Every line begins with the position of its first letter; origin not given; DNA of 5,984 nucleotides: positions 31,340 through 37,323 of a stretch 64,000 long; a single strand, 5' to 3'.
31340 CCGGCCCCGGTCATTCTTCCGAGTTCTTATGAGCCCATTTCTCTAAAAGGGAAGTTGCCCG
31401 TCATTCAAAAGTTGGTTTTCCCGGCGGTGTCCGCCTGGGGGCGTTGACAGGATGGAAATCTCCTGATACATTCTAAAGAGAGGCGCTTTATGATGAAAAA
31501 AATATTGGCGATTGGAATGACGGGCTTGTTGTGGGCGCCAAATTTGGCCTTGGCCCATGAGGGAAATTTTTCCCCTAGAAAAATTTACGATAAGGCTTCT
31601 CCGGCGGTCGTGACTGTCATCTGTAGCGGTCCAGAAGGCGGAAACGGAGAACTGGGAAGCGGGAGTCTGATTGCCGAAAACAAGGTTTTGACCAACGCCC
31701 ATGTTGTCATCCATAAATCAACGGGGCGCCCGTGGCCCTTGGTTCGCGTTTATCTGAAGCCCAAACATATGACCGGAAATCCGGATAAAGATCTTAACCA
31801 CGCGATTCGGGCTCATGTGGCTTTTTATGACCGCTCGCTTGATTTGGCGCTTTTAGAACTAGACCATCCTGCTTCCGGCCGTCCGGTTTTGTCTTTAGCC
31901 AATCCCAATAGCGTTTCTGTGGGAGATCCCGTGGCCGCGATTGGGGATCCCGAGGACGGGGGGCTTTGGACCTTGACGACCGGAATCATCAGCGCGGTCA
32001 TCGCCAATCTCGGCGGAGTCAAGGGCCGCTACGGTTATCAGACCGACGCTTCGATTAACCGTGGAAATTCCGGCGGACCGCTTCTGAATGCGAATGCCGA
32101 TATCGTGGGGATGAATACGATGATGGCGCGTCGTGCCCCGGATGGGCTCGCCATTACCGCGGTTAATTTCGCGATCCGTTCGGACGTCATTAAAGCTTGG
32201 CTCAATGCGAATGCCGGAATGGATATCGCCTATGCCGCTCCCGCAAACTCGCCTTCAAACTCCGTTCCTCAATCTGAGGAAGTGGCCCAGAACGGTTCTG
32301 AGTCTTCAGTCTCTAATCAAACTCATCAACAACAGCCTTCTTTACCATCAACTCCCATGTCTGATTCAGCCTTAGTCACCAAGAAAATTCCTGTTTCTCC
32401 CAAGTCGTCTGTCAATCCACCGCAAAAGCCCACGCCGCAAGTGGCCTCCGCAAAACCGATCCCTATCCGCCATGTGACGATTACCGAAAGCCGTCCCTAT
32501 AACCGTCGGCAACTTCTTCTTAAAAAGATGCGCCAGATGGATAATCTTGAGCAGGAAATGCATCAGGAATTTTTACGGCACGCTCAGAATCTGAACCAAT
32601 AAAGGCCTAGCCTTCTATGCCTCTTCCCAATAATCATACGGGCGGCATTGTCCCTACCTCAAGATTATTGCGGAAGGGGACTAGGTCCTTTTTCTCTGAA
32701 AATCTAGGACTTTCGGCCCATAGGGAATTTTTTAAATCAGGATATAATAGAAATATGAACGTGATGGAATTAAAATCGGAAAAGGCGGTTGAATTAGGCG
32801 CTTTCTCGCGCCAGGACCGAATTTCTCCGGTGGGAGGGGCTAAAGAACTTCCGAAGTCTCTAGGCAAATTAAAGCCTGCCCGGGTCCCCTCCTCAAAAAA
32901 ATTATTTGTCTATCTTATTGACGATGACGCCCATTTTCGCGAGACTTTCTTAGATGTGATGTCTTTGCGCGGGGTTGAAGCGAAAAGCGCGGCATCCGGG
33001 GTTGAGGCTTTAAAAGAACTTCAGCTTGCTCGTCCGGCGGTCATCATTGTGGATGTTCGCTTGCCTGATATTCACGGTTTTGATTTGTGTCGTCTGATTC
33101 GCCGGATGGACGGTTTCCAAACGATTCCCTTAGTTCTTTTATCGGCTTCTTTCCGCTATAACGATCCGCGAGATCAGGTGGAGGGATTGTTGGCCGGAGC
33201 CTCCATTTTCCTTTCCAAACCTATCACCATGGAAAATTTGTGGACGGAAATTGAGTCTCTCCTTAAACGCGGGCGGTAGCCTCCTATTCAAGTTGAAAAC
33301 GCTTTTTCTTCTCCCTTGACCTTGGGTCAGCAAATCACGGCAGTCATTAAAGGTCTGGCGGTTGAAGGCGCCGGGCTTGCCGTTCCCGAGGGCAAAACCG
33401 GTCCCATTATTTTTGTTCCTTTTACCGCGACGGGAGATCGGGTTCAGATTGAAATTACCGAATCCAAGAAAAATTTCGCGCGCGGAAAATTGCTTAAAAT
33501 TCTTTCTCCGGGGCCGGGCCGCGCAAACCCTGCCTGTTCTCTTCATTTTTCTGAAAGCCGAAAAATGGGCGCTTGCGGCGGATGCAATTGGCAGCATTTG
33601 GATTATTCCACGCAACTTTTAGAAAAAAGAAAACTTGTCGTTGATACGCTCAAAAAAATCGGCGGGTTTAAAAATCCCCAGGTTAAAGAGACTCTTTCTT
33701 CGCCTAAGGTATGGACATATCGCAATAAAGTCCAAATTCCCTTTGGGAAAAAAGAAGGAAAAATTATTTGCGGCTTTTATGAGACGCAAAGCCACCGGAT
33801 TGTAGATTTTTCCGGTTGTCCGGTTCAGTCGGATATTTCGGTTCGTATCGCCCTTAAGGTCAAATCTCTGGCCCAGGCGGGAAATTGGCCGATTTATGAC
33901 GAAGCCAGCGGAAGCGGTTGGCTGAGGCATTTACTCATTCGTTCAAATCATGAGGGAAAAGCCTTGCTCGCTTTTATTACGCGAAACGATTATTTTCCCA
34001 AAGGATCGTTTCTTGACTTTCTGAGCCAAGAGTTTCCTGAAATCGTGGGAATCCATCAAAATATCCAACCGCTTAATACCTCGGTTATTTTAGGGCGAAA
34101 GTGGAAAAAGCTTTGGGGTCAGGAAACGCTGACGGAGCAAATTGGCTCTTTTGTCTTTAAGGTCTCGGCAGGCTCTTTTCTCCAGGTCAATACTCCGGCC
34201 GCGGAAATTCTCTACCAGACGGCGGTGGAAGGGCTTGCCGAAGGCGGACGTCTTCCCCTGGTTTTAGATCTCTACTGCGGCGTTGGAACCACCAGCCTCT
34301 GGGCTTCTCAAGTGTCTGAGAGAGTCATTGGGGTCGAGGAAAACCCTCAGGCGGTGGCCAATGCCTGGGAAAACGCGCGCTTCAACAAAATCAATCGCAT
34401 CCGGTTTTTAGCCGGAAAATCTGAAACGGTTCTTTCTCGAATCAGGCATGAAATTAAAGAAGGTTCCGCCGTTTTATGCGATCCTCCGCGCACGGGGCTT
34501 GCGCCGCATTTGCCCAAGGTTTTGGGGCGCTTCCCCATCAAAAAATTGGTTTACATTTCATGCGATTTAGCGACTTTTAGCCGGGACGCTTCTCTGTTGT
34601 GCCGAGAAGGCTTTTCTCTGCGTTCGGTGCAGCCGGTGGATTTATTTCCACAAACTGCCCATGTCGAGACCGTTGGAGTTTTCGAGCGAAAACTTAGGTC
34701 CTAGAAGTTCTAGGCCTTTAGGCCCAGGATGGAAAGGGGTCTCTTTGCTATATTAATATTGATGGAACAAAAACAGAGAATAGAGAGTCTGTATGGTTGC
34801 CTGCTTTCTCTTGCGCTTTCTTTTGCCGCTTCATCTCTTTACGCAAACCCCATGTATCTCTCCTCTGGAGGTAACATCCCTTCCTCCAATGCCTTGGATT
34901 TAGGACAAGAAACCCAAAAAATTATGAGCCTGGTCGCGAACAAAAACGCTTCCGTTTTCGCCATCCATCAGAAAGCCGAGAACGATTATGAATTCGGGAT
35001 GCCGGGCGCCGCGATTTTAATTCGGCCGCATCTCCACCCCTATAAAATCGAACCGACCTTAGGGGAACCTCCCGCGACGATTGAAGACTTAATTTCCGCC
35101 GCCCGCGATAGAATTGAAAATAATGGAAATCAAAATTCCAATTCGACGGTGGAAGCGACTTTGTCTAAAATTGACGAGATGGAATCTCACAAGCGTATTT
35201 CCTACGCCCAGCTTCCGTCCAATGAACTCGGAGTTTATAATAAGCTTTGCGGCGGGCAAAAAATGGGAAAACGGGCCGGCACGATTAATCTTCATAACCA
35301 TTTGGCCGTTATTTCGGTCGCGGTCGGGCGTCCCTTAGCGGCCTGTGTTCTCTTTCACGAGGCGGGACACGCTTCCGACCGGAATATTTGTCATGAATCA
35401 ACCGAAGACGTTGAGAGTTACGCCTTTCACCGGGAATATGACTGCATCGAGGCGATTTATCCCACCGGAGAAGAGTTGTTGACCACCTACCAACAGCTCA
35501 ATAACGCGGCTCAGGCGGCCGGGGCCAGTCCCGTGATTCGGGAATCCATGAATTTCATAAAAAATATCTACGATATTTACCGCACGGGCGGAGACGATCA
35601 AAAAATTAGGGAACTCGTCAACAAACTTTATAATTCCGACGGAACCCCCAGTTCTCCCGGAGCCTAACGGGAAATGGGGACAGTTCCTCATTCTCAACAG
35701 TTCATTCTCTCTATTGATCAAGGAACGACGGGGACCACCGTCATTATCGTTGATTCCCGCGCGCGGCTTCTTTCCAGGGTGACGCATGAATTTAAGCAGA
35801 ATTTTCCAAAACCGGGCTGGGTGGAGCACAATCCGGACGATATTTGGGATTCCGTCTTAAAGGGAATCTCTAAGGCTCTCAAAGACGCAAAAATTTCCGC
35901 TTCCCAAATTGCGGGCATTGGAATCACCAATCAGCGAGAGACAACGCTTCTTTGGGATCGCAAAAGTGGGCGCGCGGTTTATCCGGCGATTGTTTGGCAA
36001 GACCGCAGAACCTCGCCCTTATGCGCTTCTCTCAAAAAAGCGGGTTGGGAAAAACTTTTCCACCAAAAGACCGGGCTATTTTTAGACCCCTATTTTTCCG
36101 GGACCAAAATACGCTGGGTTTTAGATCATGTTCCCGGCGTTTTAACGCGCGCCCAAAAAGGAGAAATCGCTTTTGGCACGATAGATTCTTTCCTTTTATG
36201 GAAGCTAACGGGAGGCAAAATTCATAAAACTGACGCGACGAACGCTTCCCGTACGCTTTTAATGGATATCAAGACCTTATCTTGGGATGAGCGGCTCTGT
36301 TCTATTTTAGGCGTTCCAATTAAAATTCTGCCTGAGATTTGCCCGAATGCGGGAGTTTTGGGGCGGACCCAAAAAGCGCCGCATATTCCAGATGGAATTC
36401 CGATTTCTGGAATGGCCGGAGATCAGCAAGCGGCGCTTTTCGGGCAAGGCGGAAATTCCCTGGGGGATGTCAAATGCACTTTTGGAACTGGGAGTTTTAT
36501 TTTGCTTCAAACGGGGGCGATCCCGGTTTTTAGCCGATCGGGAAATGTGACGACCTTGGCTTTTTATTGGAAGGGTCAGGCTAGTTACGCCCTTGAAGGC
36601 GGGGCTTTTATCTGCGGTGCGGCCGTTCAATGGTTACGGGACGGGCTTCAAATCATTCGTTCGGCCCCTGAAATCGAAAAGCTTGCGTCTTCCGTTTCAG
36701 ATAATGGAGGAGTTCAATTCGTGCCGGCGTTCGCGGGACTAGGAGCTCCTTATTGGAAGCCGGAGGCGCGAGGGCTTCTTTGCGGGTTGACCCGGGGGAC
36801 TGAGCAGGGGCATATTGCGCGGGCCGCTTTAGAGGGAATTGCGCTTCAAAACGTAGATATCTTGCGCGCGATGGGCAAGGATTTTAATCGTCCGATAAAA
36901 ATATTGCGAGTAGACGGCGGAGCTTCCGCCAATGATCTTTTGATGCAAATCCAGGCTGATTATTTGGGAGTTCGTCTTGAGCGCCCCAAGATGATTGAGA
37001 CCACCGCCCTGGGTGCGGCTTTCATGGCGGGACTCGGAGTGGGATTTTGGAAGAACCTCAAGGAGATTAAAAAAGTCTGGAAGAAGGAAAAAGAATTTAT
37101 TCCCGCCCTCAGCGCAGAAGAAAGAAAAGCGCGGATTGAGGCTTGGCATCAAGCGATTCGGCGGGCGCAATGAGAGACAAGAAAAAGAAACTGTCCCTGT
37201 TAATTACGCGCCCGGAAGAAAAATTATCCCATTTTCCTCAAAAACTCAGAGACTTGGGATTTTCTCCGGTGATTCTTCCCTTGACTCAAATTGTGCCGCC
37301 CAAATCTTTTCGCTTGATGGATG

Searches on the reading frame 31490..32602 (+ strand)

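Call 28: search_protein_families(library=pfam, proteins=[window:31490-32602:+], max_evalue=0.001)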
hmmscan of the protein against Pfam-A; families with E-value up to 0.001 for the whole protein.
window:31490-32602:+ (370 aa): 2 families
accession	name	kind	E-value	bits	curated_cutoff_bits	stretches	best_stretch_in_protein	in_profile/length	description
PF13365.12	Trypsin_2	-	2.4e-22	80.6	27.6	1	56-208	1-144/144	Trypsin-like peptidase domain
PF00089.32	Trypsin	-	2.8e-17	63.7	20.6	1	36-237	11-219/220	Trypsin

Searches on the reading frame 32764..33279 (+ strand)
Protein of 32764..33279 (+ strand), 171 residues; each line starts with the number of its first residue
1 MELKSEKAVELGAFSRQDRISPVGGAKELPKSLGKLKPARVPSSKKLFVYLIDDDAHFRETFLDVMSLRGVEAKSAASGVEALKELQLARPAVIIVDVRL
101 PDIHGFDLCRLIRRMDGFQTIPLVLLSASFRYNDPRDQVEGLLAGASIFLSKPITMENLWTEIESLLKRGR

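Call 20: search_protein_families(library=pfam, proteins=[window:32764-33279:+], max_evalue=0.001)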
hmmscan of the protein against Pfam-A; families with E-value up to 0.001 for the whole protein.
window:32764-33279:+ (171 aa): 1 family
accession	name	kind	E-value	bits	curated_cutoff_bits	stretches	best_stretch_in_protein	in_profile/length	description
PF00072.30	Response_reg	-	1.5e-19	70.6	30.2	1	49-163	1-110/111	Response regulator receiver domain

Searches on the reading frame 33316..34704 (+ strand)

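Call 20: search_protein_families(library=pfam, proteins=[window:33316-34704:+], max_evalue=0.001)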
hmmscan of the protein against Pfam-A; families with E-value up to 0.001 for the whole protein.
window:33316-34704:+ (462 aa): 8 families
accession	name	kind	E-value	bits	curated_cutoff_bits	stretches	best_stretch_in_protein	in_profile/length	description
PF05958.17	tRNA_U5-meth_tr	-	2.1e-14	53.7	23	1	269-456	160-353/357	tRNA (Uracil-5-)-methyltransferase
PF01938.26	TRAM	-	2.1e-07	31.2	21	1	3-60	4-61/61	TRAM domain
PF09445.16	Methyltransf_15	-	8e-07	29.2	22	1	315-394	3-83/165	RNA cap guanine-N2 methyltransferase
PF02475.24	TRM5-TYW2_MTfase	-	4.3e-05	24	28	1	315-362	39-88/164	TRM5/TYW2 methyltransferase domain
PF13649.12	Methyltransf_25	-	0.00012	23.1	27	1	316-371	1-57/97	Methyltransferase domain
PF05175.20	MTS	-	0.00021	21.4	23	1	316-368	35-89/170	Methyltransferase small domain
PF13847.12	Methyltransf_31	-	0.00033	20.8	27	1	316-371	7-65/145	Methyltransferase domain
PF01555.25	N6_N4_Mtase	-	0.00058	20.3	26.7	1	315-348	184-217/221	DNA methylase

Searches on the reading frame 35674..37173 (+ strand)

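Call 42: search_protein_families(library=pfam, proteins=[window:35674-37173:+], max_evalue=0.0001)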
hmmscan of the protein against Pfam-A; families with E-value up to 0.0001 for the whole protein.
window:35674-37173:+ (499 aa): 2 families
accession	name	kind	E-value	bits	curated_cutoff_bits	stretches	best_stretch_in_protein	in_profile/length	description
PF00370.27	FGGY_N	-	6.8e-73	245.7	28.8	1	11-257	2-245/245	FGGY family of carbohydrate kinases, N-terminal domain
PF02782.22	FGGY_C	-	5.3e-41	141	27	1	267-454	2-196/198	FGGY family of carbohydrate kinases, C-terminal domain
